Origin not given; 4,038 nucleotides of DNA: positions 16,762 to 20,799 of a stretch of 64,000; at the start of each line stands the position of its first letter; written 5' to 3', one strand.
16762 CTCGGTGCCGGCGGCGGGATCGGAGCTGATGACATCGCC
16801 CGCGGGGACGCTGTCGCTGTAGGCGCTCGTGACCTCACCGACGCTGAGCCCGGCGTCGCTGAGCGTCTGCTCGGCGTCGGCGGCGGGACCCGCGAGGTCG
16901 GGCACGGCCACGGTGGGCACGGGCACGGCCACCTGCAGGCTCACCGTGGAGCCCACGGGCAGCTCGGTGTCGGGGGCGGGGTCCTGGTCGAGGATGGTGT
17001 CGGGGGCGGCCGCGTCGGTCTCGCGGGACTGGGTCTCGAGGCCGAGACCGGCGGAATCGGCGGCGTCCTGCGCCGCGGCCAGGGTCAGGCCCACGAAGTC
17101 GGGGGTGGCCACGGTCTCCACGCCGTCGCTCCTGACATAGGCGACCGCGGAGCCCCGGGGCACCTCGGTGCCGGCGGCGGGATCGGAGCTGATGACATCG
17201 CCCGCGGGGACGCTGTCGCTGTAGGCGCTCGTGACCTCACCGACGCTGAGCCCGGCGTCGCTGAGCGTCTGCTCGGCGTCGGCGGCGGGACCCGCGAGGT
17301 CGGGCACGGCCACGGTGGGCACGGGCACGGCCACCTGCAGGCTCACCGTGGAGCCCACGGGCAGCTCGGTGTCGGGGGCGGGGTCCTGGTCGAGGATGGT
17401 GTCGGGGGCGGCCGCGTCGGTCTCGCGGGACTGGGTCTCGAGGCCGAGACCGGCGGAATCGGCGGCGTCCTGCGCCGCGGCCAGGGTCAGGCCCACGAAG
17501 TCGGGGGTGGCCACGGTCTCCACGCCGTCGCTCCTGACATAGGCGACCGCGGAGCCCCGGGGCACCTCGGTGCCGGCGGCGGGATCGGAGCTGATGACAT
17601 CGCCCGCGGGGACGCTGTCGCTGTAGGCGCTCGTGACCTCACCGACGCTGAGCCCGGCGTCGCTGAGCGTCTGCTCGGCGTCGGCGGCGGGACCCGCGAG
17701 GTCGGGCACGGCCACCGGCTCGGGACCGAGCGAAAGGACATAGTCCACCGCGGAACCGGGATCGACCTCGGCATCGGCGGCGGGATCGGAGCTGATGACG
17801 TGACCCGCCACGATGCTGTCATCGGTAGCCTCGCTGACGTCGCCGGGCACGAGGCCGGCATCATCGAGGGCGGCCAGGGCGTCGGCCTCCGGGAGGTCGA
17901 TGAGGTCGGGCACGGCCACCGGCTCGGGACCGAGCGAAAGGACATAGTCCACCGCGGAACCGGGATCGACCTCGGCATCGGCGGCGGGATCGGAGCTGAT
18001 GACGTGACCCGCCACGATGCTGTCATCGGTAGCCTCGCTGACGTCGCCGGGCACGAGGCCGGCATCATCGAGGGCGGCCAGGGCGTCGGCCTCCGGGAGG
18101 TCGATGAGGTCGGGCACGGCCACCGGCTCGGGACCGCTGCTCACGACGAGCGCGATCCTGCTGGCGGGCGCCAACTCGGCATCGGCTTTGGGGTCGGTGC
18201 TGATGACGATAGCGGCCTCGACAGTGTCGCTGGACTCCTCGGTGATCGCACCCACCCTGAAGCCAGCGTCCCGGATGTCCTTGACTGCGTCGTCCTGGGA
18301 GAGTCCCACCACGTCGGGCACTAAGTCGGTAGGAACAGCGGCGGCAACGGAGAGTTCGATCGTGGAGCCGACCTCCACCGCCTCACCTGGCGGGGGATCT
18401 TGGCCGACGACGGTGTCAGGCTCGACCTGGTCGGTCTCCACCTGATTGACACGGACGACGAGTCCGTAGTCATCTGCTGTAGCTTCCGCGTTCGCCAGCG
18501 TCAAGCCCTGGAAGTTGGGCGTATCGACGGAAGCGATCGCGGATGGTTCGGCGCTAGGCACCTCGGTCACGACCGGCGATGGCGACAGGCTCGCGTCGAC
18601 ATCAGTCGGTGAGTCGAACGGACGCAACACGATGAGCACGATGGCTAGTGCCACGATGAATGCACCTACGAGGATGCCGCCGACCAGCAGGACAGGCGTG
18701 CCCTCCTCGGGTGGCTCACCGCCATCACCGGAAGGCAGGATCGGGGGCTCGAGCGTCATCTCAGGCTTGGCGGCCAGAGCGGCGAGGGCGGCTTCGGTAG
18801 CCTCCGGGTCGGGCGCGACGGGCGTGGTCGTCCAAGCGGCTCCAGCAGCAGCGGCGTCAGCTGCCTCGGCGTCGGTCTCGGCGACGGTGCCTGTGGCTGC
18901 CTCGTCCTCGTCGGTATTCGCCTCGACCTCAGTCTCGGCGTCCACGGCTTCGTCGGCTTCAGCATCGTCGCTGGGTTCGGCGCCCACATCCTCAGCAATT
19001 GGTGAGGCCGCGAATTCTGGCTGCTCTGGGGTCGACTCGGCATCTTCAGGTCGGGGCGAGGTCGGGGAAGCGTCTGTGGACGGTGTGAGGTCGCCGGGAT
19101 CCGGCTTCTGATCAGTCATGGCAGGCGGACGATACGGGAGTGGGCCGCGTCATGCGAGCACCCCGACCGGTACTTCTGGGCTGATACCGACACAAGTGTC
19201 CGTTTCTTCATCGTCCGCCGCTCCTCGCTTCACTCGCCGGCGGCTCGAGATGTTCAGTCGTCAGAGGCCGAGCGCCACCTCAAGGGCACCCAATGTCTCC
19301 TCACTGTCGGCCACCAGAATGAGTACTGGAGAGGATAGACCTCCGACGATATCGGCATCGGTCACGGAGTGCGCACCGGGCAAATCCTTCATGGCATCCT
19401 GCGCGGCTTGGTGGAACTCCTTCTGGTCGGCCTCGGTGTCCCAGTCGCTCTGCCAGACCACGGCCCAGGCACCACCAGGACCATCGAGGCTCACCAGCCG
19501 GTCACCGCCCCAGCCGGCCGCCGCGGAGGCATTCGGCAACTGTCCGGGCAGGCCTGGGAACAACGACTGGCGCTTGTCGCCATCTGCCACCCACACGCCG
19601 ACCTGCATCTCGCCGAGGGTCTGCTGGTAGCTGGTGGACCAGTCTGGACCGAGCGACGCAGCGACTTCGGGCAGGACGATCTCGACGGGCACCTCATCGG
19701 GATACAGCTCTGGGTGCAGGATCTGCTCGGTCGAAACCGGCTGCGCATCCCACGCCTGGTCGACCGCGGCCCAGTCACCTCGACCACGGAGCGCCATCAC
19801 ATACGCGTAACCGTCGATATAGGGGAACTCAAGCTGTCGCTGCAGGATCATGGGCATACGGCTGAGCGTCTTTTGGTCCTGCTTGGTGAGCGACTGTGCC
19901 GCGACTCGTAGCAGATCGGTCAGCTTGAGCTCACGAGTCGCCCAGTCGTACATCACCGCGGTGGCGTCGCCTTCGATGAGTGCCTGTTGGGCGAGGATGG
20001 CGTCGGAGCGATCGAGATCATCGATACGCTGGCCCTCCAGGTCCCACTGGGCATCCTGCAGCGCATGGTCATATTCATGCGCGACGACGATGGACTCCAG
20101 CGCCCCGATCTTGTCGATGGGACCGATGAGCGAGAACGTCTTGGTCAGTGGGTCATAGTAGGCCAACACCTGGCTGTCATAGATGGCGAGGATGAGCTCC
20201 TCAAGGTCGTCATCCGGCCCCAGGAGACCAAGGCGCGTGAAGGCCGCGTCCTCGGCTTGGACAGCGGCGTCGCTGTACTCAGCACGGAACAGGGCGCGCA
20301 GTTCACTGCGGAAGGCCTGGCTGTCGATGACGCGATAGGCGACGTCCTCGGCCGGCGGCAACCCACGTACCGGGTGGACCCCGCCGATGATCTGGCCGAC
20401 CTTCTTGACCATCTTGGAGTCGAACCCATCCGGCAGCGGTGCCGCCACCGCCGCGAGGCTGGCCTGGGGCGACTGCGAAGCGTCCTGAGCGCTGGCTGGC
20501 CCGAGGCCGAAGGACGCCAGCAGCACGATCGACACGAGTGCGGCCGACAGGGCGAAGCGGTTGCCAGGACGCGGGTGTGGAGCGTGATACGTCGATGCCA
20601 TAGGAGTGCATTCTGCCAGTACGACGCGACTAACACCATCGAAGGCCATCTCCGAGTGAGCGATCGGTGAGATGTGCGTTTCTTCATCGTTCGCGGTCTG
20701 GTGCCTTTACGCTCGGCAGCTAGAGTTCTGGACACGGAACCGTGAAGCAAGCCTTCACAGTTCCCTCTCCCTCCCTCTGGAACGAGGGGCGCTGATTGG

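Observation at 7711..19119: Giant 3802-aa membrane-anchored protein made of about 48 PASTA domains, with no kinase or transpeptidase module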

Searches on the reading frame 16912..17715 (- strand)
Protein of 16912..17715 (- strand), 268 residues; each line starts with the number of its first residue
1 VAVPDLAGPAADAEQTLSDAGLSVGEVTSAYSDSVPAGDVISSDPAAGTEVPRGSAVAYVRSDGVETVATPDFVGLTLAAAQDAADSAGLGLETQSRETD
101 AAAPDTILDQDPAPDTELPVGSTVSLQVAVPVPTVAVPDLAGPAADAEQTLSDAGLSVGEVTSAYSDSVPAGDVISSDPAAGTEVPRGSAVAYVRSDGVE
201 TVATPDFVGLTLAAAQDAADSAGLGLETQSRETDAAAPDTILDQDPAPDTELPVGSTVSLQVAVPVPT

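Call 72: predict_structure(alignment_id=A5)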
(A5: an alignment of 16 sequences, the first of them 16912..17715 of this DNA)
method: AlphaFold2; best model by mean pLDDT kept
length: 268 residues; sequences in the alignment: 16
mean_pLDDT: 95.5   pTM: 0.62
mean pLDDT of the five models: 95.5, 95.4, 94.2, 94.3, 94.2
residues with pLDDT >= 90: 256; 70-90: 12; 50-70: 0; < 50: 0
segments of 3 or more residues with pLDDT < 50: none
pLDDT, mean of each block of 10 residues (from residue 1): 94 94 96 93 96 96 95 98 97 96 96 97 98 96 94 96 94 96 96 96 96 96 96 92 97 96 90
secondary structure, 60 per line:
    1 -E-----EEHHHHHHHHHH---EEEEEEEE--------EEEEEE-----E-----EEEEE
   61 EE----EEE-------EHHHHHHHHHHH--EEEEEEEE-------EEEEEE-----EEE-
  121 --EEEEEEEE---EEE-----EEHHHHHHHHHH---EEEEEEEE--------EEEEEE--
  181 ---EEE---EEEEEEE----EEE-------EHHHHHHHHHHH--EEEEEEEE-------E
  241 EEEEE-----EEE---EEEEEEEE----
elements in order: H10-19 E23-30 E39-44 E56-62 E67-69 H78-88 E91-98 E106-111 E117-119 E123-130 E134-136 H144-153 E157-164 E173-178 E184-186 E190-196 E201-203 H212-222 E225-232 E240-245 E251-253 E257-264
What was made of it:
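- On PASTA domain (Pfam PF03793): The AlphaFold2 model has pLDDT 95.5 and each unit shows a helix plus strands (call 72).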

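Call 75: fold_search(model_id=the predicted structure, library=pdb)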
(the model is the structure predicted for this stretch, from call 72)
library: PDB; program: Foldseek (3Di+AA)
matches with E <= 10: 88; with E <= 0.001: 21
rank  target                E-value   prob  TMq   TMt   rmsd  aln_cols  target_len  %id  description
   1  3py9                  4.6e-16  1.00  0.62  0.60   5.6       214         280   30  X-ray structural studies of the entire extra-cellular region of the Ser/Thr kinase PrkC from Staphylococcus aureus (released 2011-01-19)
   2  3m9g                  1.8e-13  1.00  0.56  0.72   4.1       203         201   28  Crystal structure of the three-PASTA-domain of a Ser/Thr kinase from Staphylococcus aureus (released 2010-11-03)
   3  5e12_A                7.0e-13  1.00  0.42  0.54  10.1       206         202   23  Crystal Structure of PASTA Domains 2, 3 and 4 of Mycobacterium tuberculosis Protein Kinase B (released 2016-09-14)
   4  5e12_B                4.8e-12  1.00  0.41  0.55  10.1       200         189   24  Crystal Structure of PASTA Domains 2, 3 and 4 of Mycobacterium tuberculosis Protein Kinase B (released 2016-09-14)
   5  2kui_MODEL_1_A        7.6e-12  1.00  0.41  0.41   9.8       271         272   25  NMR structure of the PASTA domain of Mycobacterium tuberculosis of PknB (released 2010-04-14)
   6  5e10                  9.0e-09  1.00  0.37  0.65   3.9       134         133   26  Crystal Structure of PASTA Domains 1 and 2 of Mycobacterium tuberculosis Protein Kinase B (released 2016-09-14)
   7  2kuf_MODEL_1_A        2.9e-06  1.00  0.34  0.58   4.9       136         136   26  NMR structure of the PASTA domain 3 and 4 of Mycobacterium tuberculosis of PknB (released 2010-04-14)
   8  2kue_MODEL_1_A        5.5e-06  1.00  0.27  0.49   8.3       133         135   26  NMR structure of the PASTA domain 2 and 3 of Mycobacterium tuberculosis of PknB (released 2010-04-14)
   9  7o4c_A                2.7e-05  1.00  0.20  0.43  15.8       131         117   15  Crystal structure of PASTA domains of the Penicillin-Binding Protein 1 (PBP1) from Staphylococcus aureus (released 2021-11-03)
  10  2kud_MODEL_1_A        2.9e-05  1.00  0.34  0.58   4.8       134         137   26  NMR structure of the PASTA domain 1 and 2 of Mycobacterium tuberculosis of PknB (released 2010-04-14)
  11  2z2l_C                5.6e-05  1.00  0.19  0.39  15.8       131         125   15  Penicillin-Binding Protein 2X (PBP2X) from Streptococcus pneumoniae (released 2007-09-04)
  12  7o61_A                7.3e-05  1.00  0.20  0.42  15.8       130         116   15  Crystal structure of the C-terminal PASTA domains of Staphylococcus aureus PBP1 (released 2022-04-20)
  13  5oau                  9.4e-05  1.00  0.18  0.08  15.7       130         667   17  Penicillin-Binding Protein 2X (PBP2X) from Streptococcus pneumoniae (released 2018-05-30)
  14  1rp5_B                1.1e-04  1.00  0.19  0.08  15.7       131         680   15  PBP2x from Streptococcus pneumoniae strain 5259 with reduced susceptibility to beta-lactam antibiotics (released 2004-02-03)
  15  1k25_D                1.5e-04  1.00  0.19  0.10  15.5       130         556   16  PBP2x from a Highly Penicillin-resistant Streptococcus pneumoniae Clinical Isolate (released 2001-10-31)
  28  3ouv                  6.2e-03  1.00  0.23  0.84   1.4        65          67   26  SeMet Derivative of L512M mutant of PASTA domain 3 of Mycobacterium tuberculosis PknB (released 2011-09-21)
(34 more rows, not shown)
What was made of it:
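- On PASTA domain (Pfam PF03793): Single units superpose on PknB PASTA 3 (3ouv, target-normalised TM 0.84, rmsd 1.4 A) (call 75).
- On PASTA Ser/Thr kinases (PknB/PrkC/StkP): The linear arrangement is predicted (call 75).
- On Periscope proteins: It resembles linear PrkC (calls 72, 75).
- Closest known: Ectodomains of PASTA Ser/Thr kinases. Same: The predicted linear arrangement superposes on PrkC (3py9, 3m9g) and PknB (5e12, 2kui) (call 75).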

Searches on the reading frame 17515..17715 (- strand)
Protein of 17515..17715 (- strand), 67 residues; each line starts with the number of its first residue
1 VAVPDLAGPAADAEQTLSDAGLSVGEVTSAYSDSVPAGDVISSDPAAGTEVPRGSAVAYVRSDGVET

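Call 42: search_protein_representatives(alignment_id=A2)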
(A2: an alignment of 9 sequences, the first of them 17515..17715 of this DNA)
Query: 9 sequences, 68 profile positions. Proteins with E-value up to 0.001 (for the whole library): 48929; up to 1e-10: 26053; up to 1e-30: 5367. The best 150 are listed.
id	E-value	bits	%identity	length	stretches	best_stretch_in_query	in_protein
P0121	0.0e+00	1612.3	-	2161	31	1-67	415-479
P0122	0.0e+00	1597.6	-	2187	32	1-66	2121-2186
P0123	0.0e+00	1461.8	-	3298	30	3-67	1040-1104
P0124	0.0e+00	1358.8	-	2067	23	1-66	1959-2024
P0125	0.0e+00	1256.4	-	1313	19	1-67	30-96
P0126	0.0e+00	1238.9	-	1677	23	1-66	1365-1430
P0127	0.0e+00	1218.5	-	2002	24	3-67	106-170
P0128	0.0e+00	1193.7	-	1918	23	1-66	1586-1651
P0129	0.0e+00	1089.0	-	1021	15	1-68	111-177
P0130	0.0e+00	1071.5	-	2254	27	10-66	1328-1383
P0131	0.0e+00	1023.8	-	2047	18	4-66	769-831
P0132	0.0e+00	1004.1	-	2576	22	1-67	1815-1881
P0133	0.0e+00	1001.4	-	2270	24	1-67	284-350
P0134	0.0e+00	991.9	-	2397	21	3-65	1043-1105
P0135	9.9e-294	964.4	-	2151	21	3-67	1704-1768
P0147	1.5e-212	704.3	-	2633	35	1-62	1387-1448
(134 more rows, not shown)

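Call 63: list_cluster_members(proteins=[P0121, P0122, P0123, P0124, P0127, P0130, P0131, P0132, P0133, P0147])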
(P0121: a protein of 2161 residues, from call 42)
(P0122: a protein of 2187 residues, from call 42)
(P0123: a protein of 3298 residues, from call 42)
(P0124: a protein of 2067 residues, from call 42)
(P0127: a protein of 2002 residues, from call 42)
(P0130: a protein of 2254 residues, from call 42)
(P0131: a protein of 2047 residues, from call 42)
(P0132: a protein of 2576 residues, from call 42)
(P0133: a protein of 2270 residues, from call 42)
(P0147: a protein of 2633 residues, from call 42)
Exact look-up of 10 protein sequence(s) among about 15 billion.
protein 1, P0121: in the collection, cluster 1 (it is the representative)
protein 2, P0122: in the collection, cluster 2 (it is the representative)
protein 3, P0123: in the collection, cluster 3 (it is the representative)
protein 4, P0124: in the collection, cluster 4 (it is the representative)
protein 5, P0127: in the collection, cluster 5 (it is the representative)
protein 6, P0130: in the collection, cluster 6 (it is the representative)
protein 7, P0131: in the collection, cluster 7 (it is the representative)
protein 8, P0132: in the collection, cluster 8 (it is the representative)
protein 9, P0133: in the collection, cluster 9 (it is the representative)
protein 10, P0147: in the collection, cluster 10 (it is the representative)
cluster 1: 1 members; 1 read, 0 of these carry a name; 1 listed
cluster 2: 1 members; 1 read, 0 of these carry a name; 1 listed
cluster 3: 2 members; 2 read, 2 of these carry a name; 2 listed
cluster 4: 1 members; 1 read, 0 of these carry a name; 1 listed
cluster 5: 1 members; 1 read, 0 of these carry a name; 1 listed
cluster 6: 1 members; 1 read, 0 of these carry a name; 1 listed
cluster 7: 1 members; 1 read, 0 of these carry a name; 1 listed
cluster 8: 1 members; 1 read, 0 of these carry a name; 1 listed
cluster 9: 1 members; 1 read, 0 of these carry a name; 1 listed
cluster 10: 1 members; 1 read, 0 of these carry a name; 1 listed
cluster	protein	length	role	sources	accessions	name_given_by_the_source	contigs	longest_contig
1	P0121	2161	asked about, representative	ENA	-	-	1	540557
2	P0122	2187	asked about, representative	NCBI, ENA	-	-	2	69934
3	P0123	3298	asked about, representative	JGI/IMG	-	beta-lactam-binding protein with PASTA domain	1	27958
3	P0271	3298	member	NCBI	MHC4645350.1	MAG: PASTA domain-containing protein [Planctomycetota bacterium]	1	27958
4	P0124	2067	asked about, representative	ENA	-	-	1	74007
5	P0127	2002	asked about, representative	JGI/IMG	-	-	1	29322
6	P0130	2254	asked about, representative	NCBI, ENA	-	-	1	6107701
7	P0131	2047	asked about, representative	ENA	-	-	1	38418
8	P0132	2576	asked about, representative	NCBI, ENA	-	-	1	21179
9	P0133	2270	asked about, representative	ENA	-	-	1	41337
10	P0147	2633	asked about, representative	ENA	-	-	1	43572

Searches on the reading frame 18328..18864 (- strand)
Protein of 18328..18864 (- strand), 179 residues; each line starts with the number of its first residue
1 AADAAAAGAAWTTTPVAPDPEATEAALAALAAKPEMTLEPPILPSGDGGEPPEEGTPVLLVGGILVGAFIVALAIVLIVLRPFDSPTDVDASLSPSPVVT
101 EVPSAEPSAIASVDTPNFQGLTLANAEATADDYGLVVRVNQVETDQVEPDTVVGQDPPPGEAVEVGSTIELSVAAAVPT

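Call 76: find_homologous_proteins(query=window:18328-18864:-, max_evalue=0.001)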
Query seq(179 aa) (179 aa): 12 proteins with E <= 0.001 among 8000 candidates.
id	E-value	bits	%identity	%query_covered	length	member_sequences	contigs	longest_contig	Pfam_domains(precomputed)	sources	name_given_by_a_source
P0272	1.1e-86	307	88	92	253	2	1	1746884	PF03793.25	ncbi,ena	-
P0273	3.2e-79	283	84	85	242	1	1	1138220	PF03793.25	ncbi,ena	-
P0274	1.7e-56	209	72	79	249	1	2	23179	-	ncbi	ncbi:MAG: PASTA domain-containing protein, partial [Candidatus Limnocylindrales bacterium]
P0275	2.0e-56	209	70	83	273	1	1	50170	PF03793.25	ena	-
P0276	2.3e-50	189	79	73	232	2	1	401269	PF03793.25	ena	-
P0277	1.1e-45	174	57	98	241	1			PF03793.25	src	-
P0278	4.8e-29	120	47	60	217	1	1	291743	PF03793.25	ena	-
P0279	1.4e-28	118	88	36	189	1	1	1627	-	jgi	-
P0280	7.5e-28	116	68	53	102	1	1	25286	-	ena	-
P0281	8.2e-28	116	76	49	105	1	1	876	-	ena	-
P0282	7.1e-14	70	66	40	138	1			-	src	-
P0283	9.0e-5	41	91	13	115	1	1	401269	-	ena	-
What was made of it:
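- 18742..18840 (-): Conserved juxtamembrane motif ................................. (aa 94-126). A search with this region found only fragments of orthologues and no kinase (call 76).
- On PASTA Ser/Thr kinases (PknB/PrkC/StkP): The N-terminal search returned no kinase (call 76).
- Tried and rejected: A search with the juxtamembrane, TM and first-unit region, looking for a kinase-linked ancestor, found only 12 fragments of orthologues (call 76).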

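Call 77: find_encoding_contigs(protein=P0272, flank=10000, max_places=2)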
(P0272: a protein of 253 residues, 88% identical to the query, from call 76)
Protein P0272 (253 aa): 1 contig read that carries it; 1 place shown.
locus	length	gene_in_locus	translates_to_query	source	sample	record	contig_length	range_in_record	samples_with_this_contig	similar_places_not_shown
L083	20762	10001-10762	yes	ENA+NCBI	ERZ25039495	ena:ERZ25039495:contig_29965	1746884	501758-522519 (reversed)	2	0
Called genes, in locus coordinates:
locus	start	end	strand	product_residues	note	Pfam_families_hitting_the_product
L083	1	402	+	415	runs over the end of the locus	PF00817:IMS, PF11798:IMS_HHH (weak), PF21999:IMS_HHH_1 (weak), PF11799:IMS_C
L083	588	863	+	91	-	-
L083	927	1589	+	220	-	PF04961:FTCD_C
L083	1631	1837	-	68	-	-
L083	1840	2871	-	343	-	PF13379:NMT1_2, PF09084:NMT1, PF12974:Phosphonate-bd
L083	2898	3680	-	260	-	PF00528:BPD_transp_1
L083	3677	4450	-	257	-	PF09818:ABC_ATPase (faint), PF00005:ABC_tran, PF13304:AAA_21 (faint)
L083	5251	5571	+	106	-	-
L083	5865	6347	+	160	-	-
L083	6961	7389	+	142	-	PF02971:FTCD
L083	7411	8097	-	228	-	PF13483:Lactamase_B_3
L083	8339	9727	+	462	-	PF26686:DUF8575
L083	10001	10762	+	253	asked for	PF03793:PASTA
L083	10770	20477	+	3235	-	PF03793:PASTA, PF02153:PDH_N (faint), PF03793:PASTA, PF26686:DUF8575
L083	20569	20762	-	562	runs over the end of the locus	PF03485:Arg_tRNA_synt_N, PF00750:tRNA-synt_1d, PF05746:DALR_1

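Call 78: find_encoding_contigs(protein=P0273, flank=10000, max_places=2)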
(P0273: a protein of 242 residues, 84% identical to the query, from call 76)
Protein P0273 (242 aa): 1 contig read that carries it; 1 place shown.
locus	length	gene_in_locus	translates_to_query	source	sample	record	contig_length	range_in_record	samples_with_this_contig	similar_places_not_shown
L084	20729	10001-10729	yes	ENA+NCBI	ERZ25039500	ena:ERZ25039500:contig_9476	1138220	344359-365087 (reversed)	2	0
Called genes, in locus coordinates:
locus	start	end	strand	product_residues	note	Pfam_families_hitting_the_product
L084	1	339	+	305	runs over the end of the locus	PF00817:IMS (weak), PF11798:IMS_HHH (weak), PF21999:IMS_HHH_1 (weak), PF11799:IMS_C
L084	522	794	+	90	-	-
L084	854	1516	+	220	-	PF04961:FTCD_C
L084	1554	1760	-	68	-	-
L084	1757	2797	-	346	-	PF13379:NMT1_2, PF09084:NMT1, PF12974:Phosphonate-bd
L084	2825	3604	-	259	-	PF00528:BPD_transp_1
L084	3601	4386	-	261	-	PF09818:ABC_ATPase (faint), PF00005:ABC_tran, PF13304:AAA_21 (faint)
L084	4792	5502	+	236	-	-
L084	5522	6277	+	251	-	-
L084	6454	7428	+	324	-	PF07837:FTCD_N, PF02971:FTCD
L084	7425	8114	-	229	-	PF13483:Lactamase_B_3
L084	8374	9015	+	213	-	-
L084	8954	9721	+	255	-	PF26686:DUF8575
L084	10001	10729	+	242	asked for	PF03793:PASTA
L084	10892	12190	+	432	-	PF03793:PASTA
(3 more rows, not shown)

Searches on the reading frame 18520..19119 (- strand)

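Call 8: search_protein_families(library=pfam, proteins=[window:18520-19119:-], max_evalue=10)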
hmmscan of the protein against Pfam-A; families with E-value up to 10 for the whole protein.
seq(200 aa): 1 family
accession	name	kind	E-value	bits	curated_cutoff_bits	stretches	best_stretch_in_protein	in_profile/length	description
PF24377.1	DUF7533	-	0.024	15.1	27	1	140-178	22-61/74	Family of unknown function (DUF7533)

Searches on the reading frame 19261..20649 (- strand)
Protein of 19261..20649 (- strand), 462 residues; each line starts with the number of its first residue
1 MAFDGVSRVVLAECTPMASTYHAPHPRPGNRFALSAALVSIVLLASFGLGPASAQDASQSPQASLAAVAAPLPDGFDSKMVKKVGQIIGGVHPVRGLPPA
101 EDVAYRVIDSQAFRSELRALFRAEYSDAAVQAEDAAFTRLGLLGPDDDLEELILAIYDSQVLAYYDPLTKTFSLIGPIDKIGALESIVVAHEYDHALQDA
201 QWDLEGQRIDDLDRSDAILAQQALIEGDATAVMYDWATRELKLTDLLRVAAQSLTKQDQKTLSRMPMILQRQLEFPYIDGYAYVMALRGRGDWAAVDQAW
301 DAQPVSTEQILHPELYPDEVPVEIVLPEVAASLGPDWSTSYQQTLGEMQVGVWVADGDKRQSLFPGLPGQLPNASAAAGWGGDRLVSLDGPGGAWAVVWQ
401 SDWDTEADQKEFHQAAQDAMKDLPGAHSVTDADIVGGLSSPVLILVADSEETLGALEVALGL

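Call 12: search_protein_families(library=pfam, proteins=[window:19261-20649:-], max_evalue=0.001)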
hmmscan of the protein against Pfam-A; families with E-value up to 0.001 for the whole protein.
window:19261-20649:- (462 aa): 0 families

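Call 50: search_protein_families(library=ncbifam, proteins=[window:19261-20649:-], max_evalue=1)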
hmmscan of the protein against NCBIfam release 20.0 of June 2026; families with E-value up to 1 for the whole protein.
window:19261-20649:- (462 aa): 1 family
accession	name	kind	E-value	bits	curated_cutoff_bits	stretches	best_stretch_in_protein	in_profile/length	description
NF038145.1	Hvo_1808_fam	equivalog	1.2e-43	149.9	200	1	91-420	39-381/432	Hvo_1808 family surface protein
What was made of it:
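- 19261..20649 (-): Upstream paralogue: a secreted DUF8575/Hvo_1808-like putative zinc metalloprotease. The ORF is 462 aa; the likely start is M17 at 20601. HEYDH is at 20065-20079. Hvo_1808 scores 149.9 bits (call 50).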
